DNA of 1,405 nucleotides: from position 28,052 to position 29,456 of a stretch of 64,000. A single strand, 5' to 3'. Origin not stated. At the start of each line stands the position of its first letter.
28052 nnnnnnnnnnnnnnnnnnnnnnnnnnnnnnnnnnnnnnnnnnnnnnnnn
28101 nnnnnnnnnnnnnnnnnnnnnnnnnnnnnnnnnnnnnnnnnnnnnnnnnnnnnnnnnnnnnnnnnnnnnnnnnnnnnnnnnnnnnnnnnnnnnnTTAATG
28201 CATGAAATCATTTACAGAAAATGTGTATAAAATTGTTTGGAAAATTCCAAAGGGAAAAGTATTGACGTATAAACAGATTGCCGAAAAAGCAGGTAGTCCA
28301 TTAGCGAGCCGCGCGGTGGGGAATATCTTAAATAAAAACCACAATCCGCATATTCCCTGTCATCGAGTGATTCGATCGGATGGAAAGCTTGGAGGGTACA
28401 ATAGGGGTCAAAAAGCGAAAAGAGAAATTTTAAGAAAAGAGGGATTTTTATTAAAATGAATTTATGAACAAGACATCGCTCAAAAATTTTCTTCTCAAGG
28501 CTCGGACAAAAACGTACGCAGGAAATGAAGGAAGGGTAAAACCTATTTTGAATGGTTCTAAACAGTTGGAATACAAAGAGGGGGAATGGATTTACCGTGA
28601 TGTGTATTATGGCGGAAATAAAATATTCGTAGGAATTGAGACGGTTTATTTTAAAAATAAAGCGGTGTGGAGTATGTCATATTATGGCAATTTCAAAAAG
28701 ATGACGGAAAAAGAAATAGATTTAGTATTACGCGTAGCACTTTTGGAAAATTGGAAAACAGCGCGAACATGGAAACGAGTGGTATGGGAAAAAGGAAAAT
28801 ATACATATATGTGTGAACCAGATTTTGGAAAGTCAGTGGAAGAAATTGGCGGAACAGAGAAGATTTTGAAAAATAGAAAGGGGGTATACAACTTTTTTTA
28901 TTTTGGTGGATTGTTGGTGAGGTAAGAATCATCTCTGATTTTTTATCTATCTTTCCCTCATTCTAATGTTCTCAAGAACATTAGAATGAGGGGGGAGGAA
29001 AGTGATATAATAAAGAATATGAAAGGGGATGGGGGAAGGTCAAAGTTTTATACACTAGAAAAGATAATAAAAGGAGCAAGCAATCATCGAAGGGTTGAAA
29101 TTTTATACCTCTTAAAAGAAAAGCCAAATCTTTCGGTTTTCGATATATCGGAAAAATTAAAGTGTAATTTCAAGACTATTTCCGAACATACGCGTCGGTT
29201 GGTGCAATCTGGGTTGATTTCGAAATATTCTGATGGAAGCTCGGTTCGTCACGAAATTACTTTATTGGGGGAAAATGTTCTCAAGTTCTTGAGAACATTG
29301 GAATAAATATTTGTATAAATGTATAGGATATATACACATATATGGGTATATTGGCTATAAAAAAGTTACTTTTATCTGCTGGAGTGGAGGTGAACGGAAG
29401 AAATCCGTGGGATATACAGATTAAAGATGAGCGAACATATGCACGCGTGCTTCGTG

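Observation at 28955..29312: ArsR-type regulator gene bracketed by related TTCT-N-AGAA palindromes, with a reverse-orientation copy 23 kb away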

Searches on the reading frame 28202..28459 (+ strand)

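Call 11: search_protein_families(library=pfam, proteins=[window:28202-28459:+], max_evalue=0.01)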
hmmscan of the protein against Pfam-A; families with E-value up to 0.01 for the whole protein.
window:28202-28459:+ (85 aa): 1 family
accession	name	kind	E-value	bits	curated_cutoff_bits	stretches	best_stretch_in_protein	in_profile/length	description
PF01035.26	DNA_binding_1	-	6.2e-30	103.3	27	1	4-81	2-80/81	6-O-methylguanine DNA methyltransferase, DNA binding domain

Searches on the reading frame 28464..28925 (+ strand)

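Call 11: search_protein_families(library=pfam, proteins=[window:28464-28925:+], max_evalue=0.01)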
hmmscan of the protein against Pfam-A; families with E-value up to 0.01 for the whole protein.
window:28464-28925:+ (153 aa): 1 family
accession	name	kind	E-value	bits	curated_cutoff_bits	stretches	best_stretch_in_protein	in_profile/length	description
PF18931.5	DUF5680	-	1.6e-18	67.5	25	1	46-151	1-104/104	Domain of unknown function (DUF5680)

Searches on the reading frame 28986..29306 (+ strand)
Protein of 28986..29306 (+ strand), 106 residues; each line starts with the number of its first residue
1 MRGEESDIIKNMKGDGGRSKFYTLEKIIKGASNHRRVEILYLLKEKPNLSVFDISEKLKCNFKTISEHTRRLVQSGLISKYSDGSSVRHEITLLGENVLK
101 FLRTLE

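Call 11: search_protein_families(library=pfam, proteins=[window:28986-29306:+], max_evalue=0.01)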
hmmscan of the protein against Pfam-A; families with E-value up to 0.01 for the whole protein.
window:28986-29306:+ (106 aa): 9 families
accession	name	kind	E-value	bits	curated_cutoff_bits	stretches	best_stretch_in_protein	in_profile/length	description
PF01022.26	HTH_5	-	6e-10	39.3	22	1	35-80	3-47/47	Bacterial regulatory protein, arsR family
PF01047.28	MarR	-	1.8e-08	34.6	24.6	1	34-85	3-54/59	MarR family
PF13412.12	HTH_24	-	5.5e-07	29.5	21.9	1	34-78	3-47/48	Winged helix-turn-helix DNA-binding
PF25212.1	HVO_A0114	-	1.1e-05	25.6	27.6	1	33-87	21-75/84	HVO_A0114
PF13463.12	HTH_27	-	5.7e-05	23.8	22.2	1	36-92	5-65/68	Winged helix DNA-binding domain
PF22979.2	HTH_69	-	0.001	19.3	27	1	49-87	27-66/69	Winged helix-turn-helix domain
PF08279.18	HTH_11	-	0.0027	18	25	1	35-74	1-41/55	HTH domain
PF25213.1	HVO_A0261_N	-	0.0031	17.8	35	1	32-103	9-75/86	HVO_A0261 N-terminal domain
PF16221.11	HTH_47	-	0.0085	16.1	27.1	0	49-79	47-77/78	winged helix-turn-helix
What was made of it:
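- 29019..29306 (+): ArsR/SmtB-type winged-helix gene (95 aa). Recognition helix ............; C-terminal alpha5 helix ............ Pfam HTH_5 6e-10 (call 11).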

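Call 13: find_homologous_proteins(query=window:28986-29306:+, max_evalue=0.001)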
Query window:28986-29306:+ (106 aa): 64 proteins with E <= 0.001 among 66 candidates.
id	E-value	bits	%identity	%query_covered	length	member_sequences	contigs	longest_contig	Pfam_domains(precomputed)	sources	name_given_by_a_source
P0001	3.0e-61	221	100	100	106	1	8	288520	PF01047.29,PF13412.13,PF25212.3,PF01022.27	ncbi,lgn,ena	-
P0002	9.1e-46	172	87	90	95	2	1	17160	PF01047.29,PF13412.13,PF25212.3,PF01022.27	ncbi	-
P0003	1.4e-45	171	87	90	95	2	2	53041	PF01047.29,PF13412.13,PF01022.27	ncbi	-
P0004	2.9e-42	160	82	90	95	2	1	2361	PF01047.29,PF13412.13,PF01022.27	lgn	-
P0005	1.2e-35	139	70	91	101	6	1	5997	PF01047.29,PF13412.13,PF25212.3,PF01022.27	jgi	-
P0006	5.0e-34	134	80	75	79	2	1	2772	PF01047.29,PF13412.13,PF08279.19,PF25212.3,PF01022.27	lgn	-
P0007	1.9e-32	129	64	92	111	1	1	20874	PF01047.29,PF01022.27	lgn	-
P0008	1.5e-27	113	62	84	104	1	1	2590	PF01047.29,PF12840.14,PF13412.13,PF08279.19,PF25212.3,PF01022.27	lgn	-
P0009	2.3e-27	113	66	82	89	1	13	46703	PF01047.29,PF13412.13,PF01022.27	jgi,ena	-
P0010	2.9e-27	112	66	78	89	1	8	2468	PF13412.13,PF01022.27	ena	-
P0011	1.1e-26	110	64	81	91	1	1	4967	PF01047.29,PF12840.14,PF13412.13,PF08279.19,PF25212.3,PF01022.27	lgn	-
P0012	2.0e-26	110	65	78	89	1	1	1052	PF13412.13,PF25212.3,PF01022.27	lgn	-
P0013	2.4e-25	106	61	78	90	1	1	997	PF01047.29,PF13412.13,PF25212.3,PF01022.27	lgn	-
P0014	2.5e-25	106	62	81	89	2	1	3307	PF01047.29,PF13412.13,PF25212.3,PF01022.27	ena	-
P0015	7.4e-25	105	63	78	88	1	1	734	PF01047.29,PF13412.13,PF01022.27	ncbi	-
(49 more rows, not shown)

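Call 15: find_encoding_contigs(protein=P0002, flank=6000, max_places=4)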
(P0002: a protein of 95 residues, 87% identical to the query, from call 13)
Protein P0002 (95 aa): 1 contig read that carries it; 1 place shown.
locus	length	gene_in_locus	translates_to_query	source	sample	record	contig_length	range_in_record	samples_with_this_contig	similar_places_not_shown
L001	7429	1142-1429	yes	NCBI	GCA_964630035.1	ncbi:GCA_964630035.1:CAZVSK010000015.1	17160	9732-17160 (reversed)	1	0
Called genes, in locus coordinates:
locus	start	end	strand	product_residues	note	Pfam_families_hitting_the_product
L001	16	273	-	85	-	-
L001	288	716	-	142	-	-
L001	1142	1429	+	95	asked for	PF13412:HTH_24 (weak), PF25212:HVO_A0114 (weak), PF01022:HTH_5, PF01047:MarR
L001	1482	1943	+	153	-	PF18931:DUF5680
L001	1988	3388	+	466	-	PF01336:tRNA_anti-codon, PF00152:tRNA-synt_2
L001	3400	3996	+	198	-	PF00334:NDK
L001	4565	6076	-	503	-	-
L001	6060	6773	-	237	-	PF00535:Glycos_transf_2, PF10111:Glyco_tranf_2_2, PF13641:Glyco_tranf_2_3 (weak)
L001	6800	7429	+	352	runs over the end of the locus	PF02016:Peptidase_S66, PF17676:Peptidase_S66C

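Call 16: find_encoding_contigs(protein=P0003, flank=6000, max_places=4)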
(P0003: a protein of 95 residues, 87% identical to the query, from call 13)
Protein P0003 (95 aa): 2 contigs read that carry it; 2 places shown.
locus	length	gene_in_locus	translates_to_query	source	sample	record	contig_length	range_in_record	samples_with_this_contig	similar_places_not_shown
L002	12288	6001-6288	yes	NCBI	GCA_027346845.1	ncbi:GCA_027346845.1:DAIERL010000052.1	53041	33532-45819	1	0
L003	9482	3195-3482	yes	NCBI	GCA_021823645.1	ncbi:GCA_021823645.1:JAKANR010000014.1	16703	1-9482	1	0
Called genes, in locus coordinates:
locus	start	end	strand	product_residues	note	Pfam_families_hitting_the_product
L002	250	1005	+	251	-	PF14023:Bestrophin-like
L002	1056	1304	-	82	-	-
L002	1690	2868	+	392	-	PF07690:MFS_1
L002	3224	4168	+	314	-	PF00438:S-AdoMet_synt_N, PF02772:S-AdoMet_synt_M, PF02773:S-AdoMet_synt_C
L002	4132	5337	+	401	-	PF26514:DUF8173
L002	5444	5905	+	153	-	PF18931:DUF5680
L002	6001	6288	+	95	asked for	PF01022:HTH_5, PF01047:MarR, PF13412:HTH_24 (weak)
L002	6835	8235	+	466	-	PF01336:tRNA_anti-codon, PF00152:tRNA-synt_2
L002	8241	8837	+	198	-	PF00334:NDK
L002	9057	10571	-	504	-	-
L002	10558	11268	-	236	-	PF00535:Glycos_transf_2, PF10111:Glyco_tranf_2_2 (weak), PF13641:Glyco_tranf_2_3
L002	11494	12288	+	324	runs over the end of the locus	PF02016:Peptidase_S66, PF17676:Peptidase_S66C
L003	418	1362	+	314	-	PF00438:S-AdoMet_synt_N, PF02772:S-AdoMet_synt_M, PF02773:S-AdoMet_synt_C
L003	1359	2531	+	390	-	PF26514:DUF8173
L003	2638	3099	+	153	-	PF18931:DUF5680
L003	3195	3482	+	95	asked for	PF01022:HTH_5, PF01047:MarR, PF13412:HTH_24 (weak)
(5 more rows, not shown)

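Call 32: find_related_loci(query=A1, collection=metagenome_contigs, flank=4000)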
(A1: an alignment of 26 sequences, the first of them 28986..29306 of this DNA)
Query A1 (106 aa) in metagenome_contigs; peptide patterns used: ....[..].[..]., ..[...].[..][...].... (x = any residue, [..] = any of these).
600 stretches matched a pattern (row limit reached: there are more); 504 encode a relative of the query (tblastn E <= 1e-3); the best 80 are kept; 80 distinct loci.
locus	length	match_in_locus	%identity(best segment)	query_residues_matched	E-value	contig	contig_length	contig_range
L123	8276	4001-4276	61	15-106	2e-32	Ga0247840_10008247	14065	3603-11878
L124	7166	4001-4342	52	6-106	1e-32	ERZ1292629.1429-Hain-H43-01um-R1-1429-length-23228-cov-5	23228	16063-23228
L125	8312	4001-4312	52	3-106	5e-32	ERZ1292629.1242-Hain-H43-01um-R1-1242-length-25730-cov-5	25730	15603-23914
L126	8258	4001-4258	60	21-106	6e-32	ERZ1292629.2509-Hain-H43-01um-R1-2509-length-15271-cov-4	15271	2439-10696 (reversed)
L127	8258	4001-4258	62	21-106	7e-32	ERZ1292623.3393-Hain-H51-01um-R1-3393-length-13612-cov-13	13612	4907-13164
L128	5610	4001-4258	64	21-106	7e-32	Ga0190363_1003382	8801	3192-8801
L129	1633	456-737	56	13-106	5e-32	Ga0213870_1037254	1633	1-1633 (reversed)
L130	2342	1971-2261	53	6-106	7e-32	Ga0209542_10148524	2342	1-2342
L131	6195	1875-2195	57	3-106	3e-31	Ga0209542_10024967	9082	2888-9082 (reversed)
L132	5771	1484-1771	57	5-106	1e-30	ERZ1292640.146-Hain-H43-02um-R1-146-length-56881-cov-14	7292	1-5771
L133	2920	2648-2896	57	24-106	1e-30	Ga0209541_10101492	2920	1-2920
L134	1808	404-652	64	23-105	8e-31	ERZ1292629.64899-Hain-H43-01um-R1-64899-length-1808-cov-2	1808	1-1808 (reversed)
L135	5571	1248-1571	57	1-106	8e-31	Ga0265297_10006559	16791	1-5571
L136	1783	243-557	53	6-106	6e-31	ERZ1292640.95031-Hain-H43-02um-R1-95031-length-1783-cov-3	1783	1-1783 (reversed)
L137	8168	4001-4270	60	17-106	1e-30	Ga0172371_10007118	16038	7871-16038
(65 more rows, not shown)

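Call 48: search_solved_structures(query=A1, max_evalue=0.01, show_alignments=2)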
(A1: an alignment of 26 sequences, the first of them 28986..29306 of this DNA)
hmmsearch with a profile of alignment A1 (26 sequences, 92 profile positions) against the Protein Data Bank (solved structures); distinct sequences matched with E-value up to 0.01: 37.
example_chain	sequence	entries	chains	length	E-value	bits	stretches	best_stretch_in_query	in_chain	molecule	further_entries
3jth_A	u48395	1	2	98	4.6e-09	39.4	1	13-91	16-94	Transcription activator HlyU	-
5znx_A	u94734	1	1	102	5.2e-09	39.2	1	13-91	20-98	Transcriptional activator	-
9t6t_A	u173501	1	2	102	1.4e-08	37.8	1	4-79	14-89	Lmo1102 protein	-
4k2e_A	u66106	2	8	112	1.5e-08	37.8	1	9-89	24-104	Transcriptional activator HlyU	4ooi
9t6r_A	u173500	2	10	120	2.1e-08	37.3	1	4-79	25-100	Lmo1102 protein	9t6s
1u2w_A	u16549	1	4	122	1.5e-06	31.3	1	10-78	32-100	Cadmium efflux system accessory protein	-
2kko_A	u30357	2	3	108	3.1e-06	30.3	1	8-73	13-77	POSSIBLE TRANSCRIPTIONAL REGULATORY PROTEIN (POSSIBLY ARSR-FAMILY) | Possible transcriptional regulatory arsR-family protein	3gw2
3f72_A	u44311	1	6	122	5.6e-06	29.5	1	10-77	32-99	Cadmium efflux system accessory protein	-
4ggg_A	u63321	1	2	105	1.8e-05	27.9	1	6-79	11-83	Repressor protein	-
4rs8_A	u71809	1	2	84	2.7e-05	27.3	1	29-84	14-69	AspA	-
1r1u_A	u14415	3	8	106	3e-05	27.1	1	6-79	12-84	repressor protein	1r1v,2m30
2kjb_A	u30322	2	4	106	3e-05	27.1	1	6-79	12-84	CzrA protein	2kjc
5k1y_C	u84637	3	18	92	4.8e-05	26.5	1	29-84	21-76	AspA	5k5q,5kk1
5k5o_A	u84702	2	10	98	5.1e-05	26.4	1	29-84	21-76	AspA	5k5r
6cdb_A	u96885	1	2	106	5.5e-05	26.3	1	6-79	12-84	ArsR family transcriptional regulator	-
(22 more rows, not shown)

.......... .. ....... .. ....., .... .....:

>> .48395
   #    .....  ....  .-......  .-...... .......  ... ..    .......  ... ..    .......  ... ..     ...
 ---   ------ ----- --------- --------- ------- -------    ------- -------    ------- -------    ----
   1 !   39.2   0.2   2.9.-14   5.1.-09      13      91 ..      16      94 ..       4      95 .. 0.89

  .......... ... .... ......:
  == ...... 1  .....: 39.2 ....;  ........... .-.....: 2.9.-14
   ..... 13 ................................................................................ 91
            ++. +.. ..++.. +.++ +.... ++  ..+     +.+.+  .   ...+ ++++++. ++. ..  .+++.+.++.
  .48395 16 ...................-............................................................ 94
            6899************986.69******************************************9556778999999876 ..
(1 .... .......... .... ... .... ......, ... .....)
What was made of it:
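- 29019..29306 (+): PDB profile hits HlyU, CadC, CzrA and AspA (call 48).
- On ArsR/SmtB family: PDB profile search gives HlyU at 4.6e-9, plus CadC, CzrA and SmtB (call 48).
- Closest known: ArsR/SmtB-family autoregulated repressors with 12-2-12 inverted-repeat operators. Same: The winged-helix fold, including the alpha5 dimerisation helix (call 48).
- Closest known: parS/ParB and the ArsR-like centromere binder AspA of pNOB8. Same: AspA is a remote sequence relative (call 48).
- The protein profile hits the ArsR-like centromere binder AspA (2.7e-5, call 48).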

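Call 59: search_protein_representatives(alignment_id=A1)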
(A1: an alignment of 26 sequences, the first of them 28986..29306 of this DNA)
Query: 26 sequences, 92 profile positions. Proteins with E-value up to 0.001 (for the whole library): 3644; up to 1e-10: 290; up to 1e-30: 5. The best 150 are listed.
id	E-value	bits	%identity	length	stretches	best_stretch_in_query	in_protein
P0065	1.1e-32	127.9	-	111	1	3-92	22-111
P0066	2.1e-31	123.8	-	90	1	5-92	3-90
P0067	2.2e-31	123.8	-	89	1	5-92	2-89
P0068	4.2e-31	122.9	-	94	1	3-92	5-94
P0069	4.6e-31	122.8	-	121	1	4-92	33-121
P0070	2.2e-30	120.6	-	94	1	5-92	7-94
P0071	3.8e-30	119.8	-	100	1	2-91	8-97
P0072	5.5e-30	119.3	-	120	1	2-90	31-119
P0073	8.6e-30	118.7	-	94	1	5-91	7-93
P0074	1.6e-29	117.8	-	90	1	3-91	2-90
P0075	2.3e-29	117.3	-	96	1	3-92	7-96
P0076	5.0e-29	116.2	-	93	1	4-92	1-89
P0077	1.9e-28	114.4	-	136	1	6-91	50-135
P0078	2.6e-28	114.0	-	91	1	6-91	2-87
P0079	2.6e-28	113.9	-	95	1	3-89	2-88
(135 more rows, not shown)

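Call 83: find_encoding_contigs(protein=P0001, flank=1000, max_places=6)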
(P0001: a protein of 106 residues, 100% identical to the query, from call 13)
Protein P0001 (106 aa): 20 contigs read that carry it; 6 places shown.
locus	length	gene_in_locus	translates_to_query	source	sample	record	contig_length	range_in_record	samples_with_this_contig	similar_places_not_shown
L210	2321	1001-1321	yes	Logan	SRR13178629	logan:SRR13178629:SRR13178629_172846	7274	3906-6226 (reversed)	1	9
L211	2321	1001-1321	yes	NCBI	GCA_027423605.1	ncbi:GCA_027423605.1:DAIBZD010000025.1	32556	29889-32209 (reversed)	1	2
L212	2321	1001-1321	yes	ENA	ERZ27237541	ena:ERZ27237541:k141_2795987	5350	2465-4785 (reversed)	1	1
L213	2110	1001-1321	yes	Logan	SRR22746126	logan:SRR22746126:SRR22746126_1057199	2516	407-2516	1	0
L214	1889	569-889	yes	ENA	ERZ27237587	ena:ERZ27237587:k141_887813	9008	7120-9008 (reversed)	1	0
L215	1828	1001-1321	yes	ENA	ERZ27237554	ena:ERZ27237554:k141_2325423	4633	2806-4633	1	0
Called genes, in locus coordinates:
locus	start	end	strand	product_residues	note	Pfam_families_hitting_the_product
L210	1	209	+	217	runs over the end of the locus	-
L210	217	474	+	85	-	PF01035:DNA_binding_1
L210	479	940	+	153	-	PF18931:DUF5680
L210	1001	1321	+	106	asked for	PF01022:HTH_5, PF01047:MarR, PF13412:HTH_24 (weak), PF25212:HVO_A0114 (weak)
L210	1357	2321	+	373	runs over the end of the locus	PF02353:CMAS, PF13489:Methyltransf_23, PF08241:Methyltransf_11, PF08242:Methyltransf_12, PF13649:Methyltransf_25, PF13847:Methyltransf_31 (weak)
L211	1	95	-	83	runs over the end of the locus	-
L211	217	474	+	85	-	PF01035:DNA_binding_1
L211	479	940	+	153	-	PF18931:DUF5680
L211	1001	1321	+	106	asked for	PF01022:HTH_5, PF01047:MarR, PF13412:HTH_24 (weak), PF25212:HVO_A0114 (weak)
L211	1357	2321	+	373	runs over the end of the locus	PF02353:CMAS, PF13489:Methyltransf_23, PF08241:Methyltransf_11, PF08242:Methyltransf_12, PF13649:Methyltransf_25, PF13847:Methyltransf_31 (weak)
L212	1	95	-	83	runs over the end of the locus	-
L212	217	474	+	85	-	PF01035:DNA_binding_1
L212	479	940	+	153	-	PF18931:DUF5680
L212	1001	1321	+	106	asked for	PF01022:HTH_5, PF01047:MarR, PF13412:HTH_24 (weak), PF25212:HVO_A0114 (weak)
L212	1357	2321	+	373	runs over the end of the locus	PF02353:CMAS, PF13489:Methyltransf_23, PF08241:Methyltransf_11, PF08242:Methyltransf_12, PF13649:Methyltransf_25, PF13847:Methyltransf_31 (weak)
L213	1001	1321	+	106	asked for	PF01022:HTH_5, PF01047:MarR, PF13412:HTH_24 (weak), PF25212:HVO_A0114 (weak)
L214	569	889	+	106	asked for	PF01022:HTH_5, PF01047:MarR, PF13412:HTH_24 (weak), PF25212:HVO_A0114 (weak)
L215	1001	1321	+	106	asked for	PF01022:HTH_5, PF01047:MarR, PF13412:HTH_24 (weak), PF25212:HVO_A0114 (weak)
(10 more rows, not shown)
